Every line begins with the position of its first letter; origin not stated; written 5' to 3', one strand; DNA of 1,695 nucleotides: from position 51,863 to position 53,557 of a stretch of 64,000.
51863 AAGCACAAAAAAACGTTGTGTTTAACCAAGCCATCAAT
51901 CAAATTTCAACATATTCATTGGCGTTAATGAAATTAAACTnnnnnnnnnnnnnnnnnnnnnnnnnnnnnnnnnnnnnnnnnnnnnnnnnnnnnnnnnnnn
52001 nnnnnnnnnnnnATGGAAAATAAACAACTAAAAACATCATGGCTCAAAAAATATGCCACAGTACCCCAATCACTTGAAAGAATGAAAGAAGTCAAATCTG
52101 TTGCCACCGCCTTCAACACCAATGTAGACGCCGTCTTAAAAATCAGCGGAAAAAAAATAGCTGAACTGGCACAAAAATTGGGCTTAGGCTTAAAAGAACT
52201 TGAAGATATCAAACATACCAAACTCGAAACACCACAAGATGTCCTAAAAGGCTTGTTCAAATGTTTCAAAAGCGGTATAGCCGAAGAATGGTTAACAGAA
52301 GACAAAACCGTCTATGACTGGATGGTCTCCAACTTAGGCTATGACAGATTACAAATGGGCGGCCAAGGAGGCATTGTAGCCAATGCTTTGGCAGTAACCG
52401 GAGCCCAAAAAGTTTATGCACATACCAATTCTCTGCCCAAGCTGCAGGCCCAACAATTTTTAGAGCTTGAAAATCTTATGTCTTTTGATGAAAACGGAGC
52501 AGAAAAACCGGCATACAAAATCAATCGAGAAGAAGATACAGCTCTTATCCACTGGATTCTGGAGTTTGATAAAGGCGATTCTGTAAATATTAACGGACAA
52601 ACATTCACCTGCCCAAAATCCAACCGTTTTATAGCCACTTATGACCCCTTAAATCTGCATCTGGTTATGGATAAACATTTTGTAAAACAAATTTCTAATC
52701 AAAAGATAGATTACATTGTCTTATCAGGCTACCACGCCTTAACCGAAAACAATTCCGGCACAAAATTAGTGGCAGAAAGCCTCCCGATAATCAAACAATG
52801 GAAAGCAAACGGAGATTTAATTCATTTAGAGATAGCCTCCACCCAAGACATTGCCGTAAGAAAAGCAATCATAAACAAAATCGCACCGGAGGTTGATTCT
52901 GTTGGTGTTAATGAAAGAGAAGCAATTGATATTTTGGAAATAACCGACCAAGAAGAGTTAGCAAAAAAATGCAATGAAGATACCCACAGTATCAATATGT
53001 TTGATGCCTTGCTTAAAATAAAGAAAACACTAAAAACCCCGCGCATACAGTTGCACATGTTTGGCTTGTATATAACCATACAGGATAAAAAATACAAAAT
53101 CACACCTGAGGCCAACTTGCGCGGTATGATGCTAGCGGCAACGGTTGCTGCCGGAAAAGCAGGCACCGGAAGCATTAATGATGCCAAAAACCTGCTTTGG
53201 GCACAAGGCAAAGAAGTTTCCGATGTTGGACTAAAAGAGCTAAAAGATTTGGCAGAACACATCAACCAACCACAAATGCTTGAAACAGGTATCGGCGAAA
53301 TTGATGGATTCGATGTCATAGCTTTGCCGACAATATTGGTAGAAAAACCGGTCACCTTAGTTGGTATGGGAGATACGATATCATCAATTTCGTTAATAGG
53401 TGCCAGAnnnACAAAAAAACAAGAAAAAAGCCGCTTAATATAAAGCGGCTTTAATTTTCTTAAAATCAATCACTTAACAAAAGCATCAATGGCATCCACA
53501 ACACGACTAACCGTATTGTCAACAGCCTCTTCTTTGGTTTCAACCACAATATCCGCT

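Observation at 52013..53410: Archaeal/eukaryotic-type ADP-dependent sugar kinase (ADP-GK/ADP-PFK family) in an alphaproteobacterium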

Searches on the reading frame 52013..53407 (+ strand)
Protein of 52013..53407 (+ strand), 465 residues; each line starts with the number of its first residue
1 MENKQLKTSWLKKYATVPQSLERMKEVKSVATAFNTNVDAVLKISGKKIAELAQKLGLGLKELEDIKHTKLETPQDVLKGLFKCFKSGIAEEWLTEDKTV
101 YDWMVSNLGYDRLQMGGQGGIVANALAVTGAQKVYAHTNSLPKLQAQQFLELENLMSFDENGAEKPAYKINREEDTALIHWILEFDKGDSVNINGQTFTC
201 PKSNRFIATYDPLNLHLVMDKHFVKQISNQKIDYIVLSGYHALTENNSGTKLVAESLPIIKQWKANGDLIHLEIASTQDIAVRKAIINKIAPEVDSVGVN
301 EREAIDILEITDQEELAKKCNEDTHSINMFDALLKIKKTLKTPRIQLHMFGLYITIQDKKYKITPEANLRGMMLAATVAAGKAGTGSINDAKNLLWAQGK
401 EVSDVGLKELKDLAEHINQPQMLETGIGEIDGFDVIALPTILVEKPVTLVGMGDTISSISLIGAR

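Call 3: search_protein_families(library=pfam, proteins=[window:52013-53407:+], max_evalue=1)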
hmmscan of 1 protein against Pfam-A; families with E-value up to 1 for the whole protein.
window:52013-53407:+ (465 aa): 3 families
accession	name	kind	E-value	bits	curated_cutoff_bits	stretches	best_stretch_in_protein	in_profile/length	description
PF04587.20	ADP_PFK_GK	-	1.6e-77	261.4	27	1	29-462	2-429/430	ADP-specific Phosphofructokinase/Glucokinase conserved region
PF00294.29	PfkB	-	0.098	12.4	25.8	1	203-322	101-214/302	pfkB family carbohydrate kinase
PF05817.20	Ribophorin_II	-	0.099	12.7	23.4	1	118-155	179-216/240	Ribophorin II N-terminal domain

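Call 4: search_protein_families(library=ncbifam, proteins=[window:52013-53407:+], max_evalue=1)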
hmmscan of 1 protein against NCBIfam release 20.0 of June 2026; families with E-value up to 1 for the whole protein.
window:52013-53407:+ (465 aa): 4 families
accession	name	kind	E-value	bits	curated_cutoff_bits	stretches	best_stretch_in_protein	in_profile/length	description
TIGR02045.1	P_fruct_ADP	equivalog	3.2e-64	217.2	408.1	1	30-460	2-435/446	ADP-specific phosphofructokinase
NF010642.0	PRK14039.1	equivalog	1.1e-63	215.8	387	1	32-459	5-441/453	ADP-dependent glucokinase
NF010641.0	PRK14038.1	equivalog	2.8e-62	210.9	554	1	18-463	12-448/454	ADP-specific glucokinase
NF010494.0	PRK13913.1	equivalog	0.054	13.4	192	1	13-100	46-131/220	3-methyladenine DNA glycosylase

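Call 5: search_solved_structures(query=window:52013-53407:+, max_evalue=1, show_alignments=2)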
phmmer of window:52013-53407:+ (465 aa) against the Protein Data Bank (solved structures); distinct sequences matched with E-value up to 1: 14.
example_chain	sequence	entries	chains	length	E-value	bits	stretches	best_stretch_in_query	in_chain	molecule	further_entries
6c8z_A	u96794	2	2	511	1.7e-59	204.8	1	9-462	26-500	ADP-dependent phosphofructokinase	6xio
1ua4_A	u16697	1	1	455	6.1e-50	173.3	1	10-463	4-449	ADP-dependent glucokinase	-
1l2l_A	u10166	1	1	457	6.7e-47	163.3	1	8-462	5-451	ADP-dependent Glucokinase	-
5o0i_A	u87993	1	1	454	8.7e-47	162.9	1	8-462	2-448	ADP-dependent glucokinase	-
5o0j_A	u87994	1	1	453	1.1e-46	162.5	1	9-462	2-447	ADP-dependent glucokinase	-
5k27_A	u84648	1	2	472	2.9e-43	151.3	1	22-460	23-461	ancMT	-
5kkg_A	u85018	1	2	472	1.7e-42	148.7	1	22-460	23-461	ancMT E72A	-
4b8r_A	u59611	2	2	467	5.8e-41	143.7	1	10-462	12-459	ADP-DEPENDENT GLUCOKINASE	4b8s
1gc5_A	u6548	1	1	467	7.1e-41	143.4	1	10-462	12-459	ADP-DEPENDENT GLUCOKINASE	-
5od2_A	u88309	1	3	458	3.7e-38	134.4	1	21-460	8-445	Bifunctional ADP-specific glucokinase/phosphofructokinase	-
1u2x_A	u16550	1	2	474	2.1e-37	132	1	26-458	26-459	ADP-specific phosphofructokinase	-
3drw_A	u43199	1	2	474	2.8e-36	128.3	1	26-458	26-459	ADP-specific phosphofructokinase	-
5o5x_A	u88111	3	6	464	5.2e-36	127.4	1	10-356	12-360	ADP-dependent glucokinase,ADP-dependent glucokinase,ADP-dependent glucokinase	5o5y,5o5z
5ccf_A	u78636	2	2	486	8.4e-12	47.6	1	28-307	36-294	ADP-dependent glucokinase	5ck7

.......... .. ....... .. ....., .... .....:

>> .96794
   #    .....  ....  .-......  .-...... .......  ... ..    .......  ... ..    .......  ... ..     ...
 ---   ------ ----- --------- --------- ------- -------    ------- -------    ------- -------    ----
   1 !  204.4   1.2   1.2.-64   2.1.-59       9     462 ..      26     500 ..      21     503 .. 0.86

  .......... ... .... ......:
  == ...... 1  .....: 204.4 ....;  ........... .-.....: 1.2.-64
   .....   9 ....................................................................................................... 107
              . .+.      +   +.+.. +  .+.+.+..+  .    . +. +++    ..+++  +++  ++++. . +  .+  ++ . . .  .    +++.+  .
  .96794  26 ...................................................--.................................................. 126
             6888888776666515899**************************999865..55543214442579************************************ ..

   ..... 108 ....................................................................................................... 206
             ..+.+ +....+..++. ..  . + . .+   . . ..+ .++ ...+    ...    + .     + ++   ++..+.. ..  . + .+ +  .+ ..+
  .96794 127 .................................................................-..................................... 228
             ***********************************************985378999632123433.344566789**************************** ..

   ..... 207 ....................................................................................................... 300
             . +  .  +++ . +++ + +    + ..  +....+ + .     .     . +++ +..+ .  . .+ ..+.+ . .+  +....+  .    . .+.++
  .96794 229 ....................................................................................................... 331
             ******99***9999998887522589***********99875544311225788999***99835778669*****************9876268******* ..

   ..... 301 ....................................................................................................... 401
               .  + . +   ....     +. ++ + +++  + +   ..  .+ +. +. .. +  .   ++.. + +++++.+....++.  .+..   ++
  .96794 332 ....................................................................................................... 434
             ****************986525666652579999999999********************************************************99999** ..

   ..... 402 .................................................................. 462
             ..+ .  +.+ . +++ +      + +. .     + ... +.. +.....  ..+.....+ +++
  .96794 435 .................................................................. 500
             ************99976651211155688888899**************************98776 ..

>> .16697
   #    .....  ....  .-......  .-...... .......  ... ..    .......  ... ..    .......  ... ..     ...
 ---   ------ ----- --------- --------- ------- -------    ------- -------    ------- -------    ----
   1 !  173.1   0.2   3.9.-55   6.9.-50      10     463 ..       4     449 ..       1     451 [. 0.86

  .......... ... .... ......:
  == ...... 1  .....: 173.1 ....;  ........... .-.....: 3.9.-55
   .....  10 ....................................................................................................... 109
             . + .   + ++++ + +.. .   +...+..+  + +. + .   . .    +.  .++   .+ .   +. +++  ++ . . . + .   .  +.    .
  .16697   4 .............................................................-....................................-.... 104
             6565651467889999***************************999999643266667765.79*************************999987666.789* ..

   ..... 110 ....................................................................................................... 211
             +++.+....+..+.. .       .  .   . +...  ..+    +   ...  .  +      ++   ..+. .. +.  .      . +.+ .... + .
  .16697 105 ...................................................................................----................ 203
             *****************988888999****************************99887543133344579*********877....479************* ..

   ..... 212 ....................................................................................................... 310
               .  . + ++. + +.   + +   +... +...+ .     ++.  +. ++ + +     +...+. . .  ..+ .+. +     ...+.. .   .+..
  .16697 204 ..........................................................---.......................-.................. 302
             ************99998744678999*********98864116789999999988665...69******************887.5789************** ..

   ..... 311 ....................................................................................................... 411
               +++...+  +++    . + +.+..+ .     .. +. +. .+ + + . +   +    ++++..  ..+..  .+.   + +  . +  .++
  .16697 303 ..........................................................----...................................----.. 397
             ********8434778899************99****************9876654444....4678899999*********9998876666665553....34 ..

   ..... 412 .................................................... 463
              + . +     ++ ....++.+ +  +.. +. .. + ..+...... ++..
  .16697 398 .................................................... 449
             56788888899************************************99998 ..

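Call 6: find_homologous_proteins(query=window:52013-53407:+, max_evalue=1e-10)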
Query window:52013-53407:+ (465 aa): 1004 proteins with E <= 1e-10 among 8000 candidates; the best 120 are listed.
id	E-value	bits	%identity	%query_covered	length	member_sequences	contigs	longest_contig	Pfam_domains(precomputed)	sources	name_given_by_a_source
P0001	0.0e+0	1027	100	100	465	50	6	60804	PF04587.21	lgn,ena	-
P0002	1.4e-255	866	82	100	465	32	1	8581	PF04587.21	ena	-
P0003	2.6e-254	862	82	100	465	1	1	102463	PF04587.21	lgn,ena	-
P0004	1.8e-252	856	81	100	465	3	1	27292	PF04587.21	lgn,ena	-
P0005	2.4e-249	845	80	100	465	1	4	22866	PF04587.21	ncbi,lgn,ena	-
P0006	8.1e-249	844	80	100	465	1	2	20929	PF04587.21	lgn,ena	-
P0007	1.6e-248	843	80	100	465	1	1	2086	PF04587.21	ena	-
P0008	4.0e-248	841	80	100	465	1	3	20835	PF04587.21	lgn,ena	-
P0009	4.0e-248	841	80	100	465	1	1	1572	PF04587.21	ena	-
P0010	4.4e-248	841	80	100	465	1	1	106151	PF04587.21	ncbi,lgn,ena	-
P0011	5.6e-248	841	80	100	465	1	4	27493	PF04587.21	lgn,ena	-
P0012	5.7e-248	841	80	100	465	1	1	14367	PF04587.21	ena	-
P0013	7.7e-248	840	80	100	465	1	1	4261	PF04587.21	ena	-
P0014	7.8e-248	840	80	100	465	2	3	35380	PF04587.21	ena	-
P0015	8.0e-248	840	80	100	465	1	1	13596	PF04587.21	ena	-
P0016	1.1e-247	840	80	100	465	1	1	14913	PF04587.21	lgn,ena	-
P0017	1.5e-247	839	80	100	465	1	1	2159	PF04587.21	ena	-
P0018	1.9e-247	839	80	100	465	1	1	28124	PF04587.21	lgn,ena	-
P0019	3.8e-247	838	80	100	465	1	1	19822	PF04587.21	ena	-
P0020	4.2e-247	838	80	100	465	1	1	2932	PF04587.21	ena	-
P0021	1.4e-246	836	80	100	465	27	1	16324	PF04587.21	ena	-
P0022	6.1e-246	834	79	100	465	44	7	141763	PF04587.21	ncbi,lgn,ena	-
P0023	3.9e-243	825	77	100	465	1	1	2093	PF04587.21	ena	-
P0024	5.6e-243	824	78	100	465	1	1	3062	PF04587.21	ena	-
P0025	3.1e-240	815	76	100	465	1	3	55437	PF04587.21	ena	-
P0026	4.7e-239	811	76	100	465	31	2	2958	PF04587.21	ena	-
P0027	5.7e-239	811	75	100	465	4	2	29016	PF04587.21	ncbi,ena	-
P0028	1.7e-236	803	76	100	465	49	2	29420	PF04587.21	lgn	-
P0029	5.1e-233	791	75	100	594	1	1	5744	PF04587.21,PF00072.31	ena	-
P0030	3.3e-231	786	74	100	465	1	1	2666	PF04587.21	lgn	-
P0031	1.2e-230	784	77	100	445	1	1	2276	PF04587.21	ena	-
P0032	2.8e-230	782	73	100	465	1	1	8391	PF04587.21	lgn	-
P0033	2.6e-228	776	73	100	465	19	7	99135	PF04587.21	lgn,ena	-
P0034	3.4e-225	766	72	100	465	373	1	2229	PF04587.21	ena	-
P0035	6.2e-225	765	73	99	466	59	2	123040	PF04587.21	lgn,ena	-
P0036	3.4e-224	762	73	100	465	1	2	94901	PF04587.21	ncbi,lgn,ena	-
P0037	6.9e-222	755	69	100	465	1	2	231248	PF04587.21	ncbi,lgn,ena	-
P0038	2.2e-221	753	72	100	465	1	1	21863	PF04587.21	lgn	-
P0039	6.5e-221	752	72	99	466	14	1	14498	PF04587.21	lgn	-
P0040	8.7e-221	751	72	99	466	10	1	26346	PF04587.21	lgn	-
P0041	1.8e-220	750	69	100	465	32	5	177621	PF04587.21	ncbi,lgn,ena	-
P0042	3.9e-220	749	71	100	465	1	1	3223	PF04587.21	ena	-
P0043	4.1e-220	749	71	100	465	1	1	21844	PF04587.21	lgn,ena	-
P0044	4.6e-220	749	70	100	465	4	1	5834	PF04587.21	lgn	-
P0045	3.0e-219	746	69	100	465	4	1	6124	PF04587.21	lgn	-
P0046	9.4e-219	744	69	100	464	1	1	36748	PF04587.21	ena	-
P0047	1.6e-218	744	72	99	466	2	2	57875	PF04587.21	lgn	-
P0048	1.6e-218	744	71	99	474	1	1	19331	PF04587.21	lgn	-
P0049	1.7e-218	744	70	100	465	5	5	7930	PF04587.21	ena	-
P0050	4.4e-218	742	70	100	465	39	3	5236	PF04587.21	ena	-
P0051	9.4e-218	741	71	99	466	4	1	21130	PF04587.21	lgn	-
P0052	3.9e-217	739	69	100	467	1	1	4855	PF04587.21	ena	-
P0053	4.8e-217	739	70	99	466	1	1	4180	PF04587.21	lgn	-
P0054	5.2e-217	739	68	100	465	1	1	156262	PF04587.21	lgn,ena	-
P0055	5.3e-217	739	69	100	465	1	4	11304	PF04587.21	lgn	-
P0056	6.4e-217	738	70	100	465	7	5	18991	PF04587.21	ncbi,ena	-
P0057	7.1e-217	738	68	100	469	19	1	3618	PF04587.21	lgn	-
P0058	7.7e-217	738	68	100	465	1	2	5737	PF04587.21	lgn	-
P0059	1.4e-216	737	69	100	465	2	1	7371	PF04587.21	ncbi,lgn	-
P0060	1.7e-216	737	70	100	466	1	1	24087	PF04587.21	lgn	-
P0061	4.1e-216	736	68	100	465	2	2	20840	PF04587.21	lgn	-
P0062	1.3e-215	734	71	99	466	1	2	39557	PF04587.21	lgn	-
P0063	1.3e-215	734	68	100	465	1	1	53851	PF04587.21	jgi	-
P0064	4.4e-215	732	69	100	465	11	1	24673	PF04587.21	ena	-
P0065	1.0e-214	731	69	99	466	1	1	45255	PF04587.21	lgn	-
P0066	2.3e-214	730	69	100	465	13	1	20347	PF04587.21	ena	-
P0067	2.8e-214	730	69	100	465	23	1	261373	PF04587.21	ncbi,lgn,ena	-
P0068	5.2e-214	729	70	99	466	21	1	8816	PF04587.21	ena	-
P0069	8.4e-214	728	69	100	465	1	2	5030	PF04587.21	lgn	-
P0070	1.1e-213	728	68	99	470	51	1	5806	PF04587.21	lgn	-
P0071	6.9e-213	725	69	100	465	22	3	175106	PF04587.21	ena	-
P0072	2.1e-212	724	70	99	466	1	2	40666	PF04587.21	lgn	-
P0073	2.6e-212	723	68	100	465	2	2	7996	PF04587.21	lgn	-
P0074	5.3e-212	722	68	100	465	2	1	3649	PF04587.21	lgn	-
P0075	6.9e-212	722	69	100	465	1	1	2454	PF04587.21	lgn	-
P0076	4.7e-211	719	70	99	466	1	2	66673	PF04587.21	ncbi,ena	-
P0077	5.7e-211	719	70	99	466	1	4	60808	PF04587.21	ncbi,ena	-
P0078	7.6e-211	718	70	99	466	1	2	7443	PF04587.21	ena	-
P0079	1.2e-210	718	68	100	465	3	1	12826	PF04587.21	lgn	-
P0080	1.6e-210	717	68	100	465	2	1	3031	PF04587.21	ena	-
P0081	2.1e-210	717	67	100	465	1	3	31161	PF04587.21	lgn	-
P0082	3.7e-210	716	68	99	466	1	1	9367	PF04587.21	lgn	-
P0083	6.1e-210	715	67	100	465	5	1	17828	PF04587.21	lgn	-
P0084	7.2e-210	715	68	97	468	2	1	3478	PF04587.21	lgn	-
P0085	1.6e-209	714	67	100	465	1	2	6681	PF04587.21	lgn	-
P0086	3.0e-209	713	67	100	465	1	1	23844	PF04587.21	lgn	-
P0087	1.5e-208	711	67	99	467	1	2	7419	PF04587.21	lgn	-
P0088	3.4e-208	710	67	100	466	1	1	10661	PF04587.21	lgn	-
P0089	5.8e-208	709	67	100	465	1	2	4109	PF04587.21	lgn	-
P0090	8.9e-207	705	67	100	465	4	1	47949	PF04587.21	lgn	-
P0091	1.0e-206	705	67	99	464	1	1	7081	PF04587.21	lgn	-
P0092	1.2e-206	705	67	100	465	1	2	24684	PF04587.21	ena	-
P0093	1.5e-206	704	66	100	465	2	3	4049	PF04587.21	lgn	-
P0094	9.1e-206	702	67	99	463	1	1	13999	PF04587.21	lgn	-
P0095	6.8e-205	699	67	100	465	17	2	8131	PF04587.21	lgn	-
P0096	8.8e-204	695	67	100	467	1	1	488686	PF04587.21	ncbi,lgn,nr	ncbi:MAG: ADP-dependent glucokinase/phosphofructokinase [Alphaproteobacteria bacterium]|nr:ADP-depen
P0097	1.5e-203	694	67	99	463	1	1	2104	PF04587.21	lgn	-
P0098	4.7e-203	693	65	99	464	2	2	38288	PF04587.21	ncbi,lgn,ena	-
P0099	5.5e-203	693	65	99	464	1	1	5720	PF04587.21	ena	-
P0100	1.0e-202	692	65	99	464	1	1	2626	PF04587.21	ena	-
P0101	2.8e-202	690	66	99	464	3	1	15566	PF04587.21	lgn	-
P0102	2.9e-202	690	64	100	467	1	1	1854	PF04587.21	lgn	-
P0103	3.3e-202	690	65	99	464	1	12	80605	PF04587.21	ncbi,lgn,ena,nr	ncbi:MAG: ADP-dependent glucokinase/phosphofructokinase [Alphaproteobacteria bacterium]|nr:ADP-depen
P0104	4.2e-202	690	65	99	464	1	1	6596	PF04587.21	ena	-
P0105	2.0e-201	687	65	100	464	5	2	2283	PF04587.21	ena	-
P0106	3.0e-201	687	66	99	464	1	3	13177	PF04587.21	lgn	-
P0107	3.0e-201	687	64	100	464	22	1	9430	PF04587.21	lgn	-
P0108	3.3e-201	687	64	99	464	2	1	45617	PF04587.21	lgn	-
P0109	3.3e-201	687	64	100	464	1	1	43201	PF04587.21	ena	-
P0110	3.9e-200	683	63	100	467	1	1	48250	PF04587.21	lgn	-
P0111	5.8e-200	683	63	100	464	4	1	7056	PF04587.21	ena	-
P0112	1.4e-199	681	63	100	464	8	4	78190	PF04587.21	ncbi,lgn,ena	-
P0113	3.1e-199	680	66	99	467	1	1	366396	PF04587.21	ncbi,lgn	ncbi:MAG: ADP-dependent glucokinase/phosphofructokinase [Alphaproteobacteria bacterium]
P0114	9.8e-199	679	64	100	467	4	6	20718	PF04587.21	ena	-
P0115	1.3e-198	678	64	100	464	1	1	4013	PF04587.21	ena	-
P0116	2.4e-198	677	64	99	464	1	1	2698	PF04587.21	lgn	-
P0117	2.5e-198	677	65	98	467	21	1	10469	PF04587.21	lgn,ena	-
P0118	2.6e-198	677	64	100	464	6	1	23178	PF04587.21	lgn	-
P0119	3.5e-198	677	63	100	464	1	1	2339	PF04587.21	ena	-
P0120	3.8e-198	677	65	99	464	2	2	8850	PF04587.21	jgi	-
